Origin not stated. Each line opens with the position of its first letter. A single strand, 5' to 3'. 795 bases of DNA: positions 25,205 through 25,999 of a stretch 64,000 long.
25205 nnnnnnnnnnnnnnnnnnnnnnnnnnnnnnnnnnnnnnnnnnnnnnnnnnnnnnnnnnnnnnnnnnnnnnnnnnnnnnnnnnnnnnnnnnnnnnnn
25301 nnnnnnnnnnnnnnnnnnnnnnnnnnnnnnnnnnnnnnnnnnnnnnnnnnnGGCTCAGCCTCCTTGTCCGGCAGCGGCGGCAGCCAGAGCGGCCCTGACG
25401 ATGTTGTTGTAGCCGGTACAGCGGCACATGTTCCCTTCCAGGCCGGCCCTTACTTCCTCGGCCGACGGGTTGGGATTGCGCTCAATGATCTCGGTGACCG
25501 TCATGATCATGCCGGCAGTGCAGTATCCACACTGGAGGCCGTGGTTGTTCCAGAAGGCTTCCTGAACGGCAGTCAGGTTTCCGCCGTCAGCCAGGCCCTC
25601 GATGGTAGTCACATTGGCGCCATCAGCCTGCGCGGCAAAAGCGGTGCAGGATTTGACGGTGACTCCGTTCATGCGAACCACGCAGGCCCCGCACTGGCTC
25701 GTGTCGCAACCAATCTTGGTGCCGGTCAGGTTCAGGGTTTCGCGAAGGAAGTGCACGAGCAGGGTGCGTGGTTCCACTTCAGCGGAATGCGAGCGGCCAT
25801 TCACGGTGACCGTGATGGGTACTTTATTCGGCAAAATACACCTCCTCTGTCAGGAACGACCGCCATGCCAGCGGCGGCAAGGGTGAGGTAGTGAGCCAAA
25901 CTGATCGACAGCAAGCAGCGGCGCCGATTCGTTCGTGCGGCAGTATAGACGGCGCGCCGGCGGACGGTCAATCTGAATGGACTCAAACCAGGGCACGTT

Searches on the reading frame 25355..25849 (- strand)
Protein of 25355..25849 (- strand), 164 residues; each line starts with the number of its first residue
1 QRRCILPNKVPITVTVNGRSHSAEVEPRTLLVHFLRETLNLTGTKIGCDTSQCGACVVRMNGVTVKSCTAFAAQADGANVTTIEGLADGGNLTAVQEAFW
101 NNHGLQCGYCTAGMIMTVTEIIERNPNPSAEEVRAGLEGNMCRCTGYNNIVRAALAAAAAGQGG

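Call 69: search_protein_families(library=pfam, proteins=[window:25355-25849:-], max_evalue=0.00001)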
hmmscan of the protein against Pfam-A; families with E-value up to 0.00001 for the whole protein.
window:25355-25849:- (164 aa): 2 families
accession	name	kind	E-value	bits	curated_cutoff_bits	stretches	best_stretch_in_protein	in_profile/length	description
PF01799.25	Fer2_2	-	8.2e-31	106.4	30.3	1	82-154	1-74/75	[2Fe-2S] binding domain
PF00111.32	Fer2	-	3.1e-08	33.9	21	1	14-72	1-59/77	2Fe-2S iron-sulfur cluster binding domain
